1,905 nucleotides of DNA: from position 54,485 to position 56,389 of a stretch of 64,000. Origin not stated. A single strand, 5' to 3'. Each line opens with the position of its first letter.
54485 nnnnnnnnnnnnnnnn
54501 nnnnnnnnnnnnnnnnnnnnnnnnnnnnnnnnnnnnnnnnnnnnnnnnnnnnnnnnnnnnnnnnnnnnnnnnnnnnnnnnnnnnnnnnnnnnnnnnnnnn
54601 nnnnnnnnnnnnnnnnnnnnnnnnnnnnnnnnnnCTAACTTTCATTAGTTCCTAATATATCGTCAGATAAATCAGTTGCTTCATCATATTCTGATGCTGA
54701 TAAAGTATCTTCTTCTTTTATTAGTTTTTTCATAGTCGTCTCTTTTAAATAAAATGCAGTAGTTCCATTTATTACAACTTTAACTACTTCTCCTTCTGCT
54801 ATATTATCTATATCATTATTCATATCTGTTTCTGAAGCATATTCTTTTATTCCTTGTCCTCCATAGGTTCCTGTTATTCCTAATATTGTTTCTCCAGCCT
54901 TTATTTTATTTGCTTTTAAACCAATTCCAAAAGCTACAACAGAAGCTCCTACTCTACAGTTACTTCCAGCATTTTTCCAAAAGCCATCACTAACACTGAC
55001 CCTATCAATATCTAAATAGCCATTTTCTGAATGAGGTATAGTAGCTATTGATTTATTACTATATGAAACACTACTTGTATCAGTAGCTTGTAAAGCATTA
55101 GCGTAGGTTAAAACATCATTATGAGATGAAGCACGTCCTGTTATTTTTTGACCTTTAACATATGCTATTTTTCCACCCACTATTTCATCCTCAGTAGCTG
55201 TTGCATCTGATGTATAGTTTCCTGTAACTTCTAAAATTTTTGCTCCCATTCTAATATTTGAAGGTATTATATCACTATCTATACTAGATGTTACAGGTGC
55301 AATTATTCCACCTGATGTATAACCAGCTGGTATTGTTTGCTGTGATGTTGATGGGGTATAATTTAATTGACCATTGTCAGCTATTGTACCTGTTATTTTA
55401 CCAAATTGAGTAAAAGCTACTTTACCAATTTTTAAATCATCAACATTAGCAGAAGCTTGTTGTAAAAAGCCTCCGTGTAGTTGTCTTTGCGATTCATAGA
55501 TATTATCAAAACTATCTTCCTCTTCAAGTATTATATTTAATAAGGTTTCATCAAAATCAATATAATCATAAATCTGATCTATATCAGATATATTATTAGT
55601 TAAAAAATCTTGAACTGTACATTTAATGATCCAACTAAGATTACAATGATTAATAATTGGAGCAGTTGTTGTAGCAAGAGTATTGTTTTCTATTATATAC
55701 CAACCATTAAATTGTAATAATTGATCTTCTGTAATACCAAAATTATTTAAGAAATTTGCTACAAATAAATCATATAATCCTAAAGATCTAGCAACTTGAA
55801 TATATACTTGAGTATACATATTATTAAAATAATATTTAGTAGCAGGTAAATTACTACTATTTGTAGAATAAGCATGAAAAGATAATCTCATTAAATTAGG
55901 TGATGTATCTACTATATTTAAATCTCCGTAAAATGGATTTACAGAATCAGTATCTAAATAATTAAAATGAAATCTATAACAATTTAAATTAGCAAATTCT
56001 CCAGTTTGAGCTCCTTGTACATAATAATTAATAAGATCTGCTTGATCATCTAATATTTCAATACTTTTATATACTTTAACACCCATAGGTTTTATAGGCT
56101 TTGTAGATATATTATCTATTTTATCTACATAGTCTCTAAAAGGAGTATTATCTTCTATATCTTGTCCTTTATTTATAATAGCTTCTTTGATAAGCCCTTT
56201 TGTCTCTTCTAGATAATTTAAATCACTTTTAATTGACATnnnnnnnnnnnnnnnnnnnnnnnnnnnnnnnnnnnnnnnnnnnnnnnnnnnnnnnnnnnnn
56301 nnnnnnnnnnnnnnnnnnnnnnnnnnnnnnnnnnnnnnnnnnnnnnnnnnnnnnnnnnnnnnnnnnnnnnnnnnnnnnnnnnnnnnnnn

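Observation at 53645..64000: Duplicated two-gene receptor-binding cassettes: '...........' repeat fibres alternating with BspA-type LRR tip proteins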

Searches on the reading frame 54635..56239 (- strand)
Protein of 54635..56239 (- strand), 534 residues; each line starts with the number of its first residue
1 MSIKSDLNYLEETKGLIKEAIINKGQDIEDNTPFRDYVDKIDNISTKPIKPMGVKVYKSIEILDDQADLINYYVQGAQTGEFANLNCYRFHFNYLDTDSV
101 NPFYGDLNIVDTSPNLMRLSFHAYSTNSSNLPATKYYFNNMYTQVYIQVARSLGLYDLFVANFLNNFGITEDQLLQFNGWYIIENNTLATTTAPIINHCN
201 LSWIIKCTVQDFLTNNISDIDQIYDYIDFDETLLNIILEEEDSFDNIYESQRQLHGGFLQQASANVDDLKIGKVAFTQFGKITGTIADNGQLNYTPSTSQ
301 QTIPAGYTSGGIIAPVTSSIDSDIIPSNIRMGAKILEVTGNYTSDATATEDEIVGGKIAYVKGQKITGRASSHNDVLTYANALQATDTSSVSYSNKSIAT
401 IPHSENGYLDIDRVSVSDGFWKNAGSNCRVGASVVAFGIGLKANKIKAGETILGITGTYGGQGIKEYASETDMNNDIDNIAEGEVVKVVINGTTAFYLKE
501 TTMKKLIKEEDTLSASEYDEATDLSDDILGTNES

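Call 3: search_protein_families(library=pfam, proteins=[window:54635-56239:-], max_evalue=0.1)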
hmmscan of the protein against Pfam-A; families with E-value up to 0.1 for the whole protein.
window:54635-56239:- (534 aa): 0 families

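Call 4: search_protein_families(library=phrogs, proteins=[window:54635-56239:-], max_evalue=0.01)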
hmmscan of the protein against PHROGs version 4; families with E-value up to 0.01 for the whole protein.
window:54635-56239:- (534 aa): 2 families
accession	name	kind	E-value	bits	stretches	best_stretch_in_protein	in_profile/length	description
phrog_38337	-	unknown function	4.7e-14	53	1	334-462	296-393/622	-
phrog_13589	-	unknown function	2e-09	37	1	343-507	785-921/1042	-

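Call 14: search_protein_families(library=ncbifam, proteins=[window:54635-56239:-], max_evalue=0.1)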
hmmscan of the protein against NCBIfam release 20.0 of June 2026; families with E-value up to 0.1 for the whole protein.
window:54635-56239:- (534 aa): 0 families
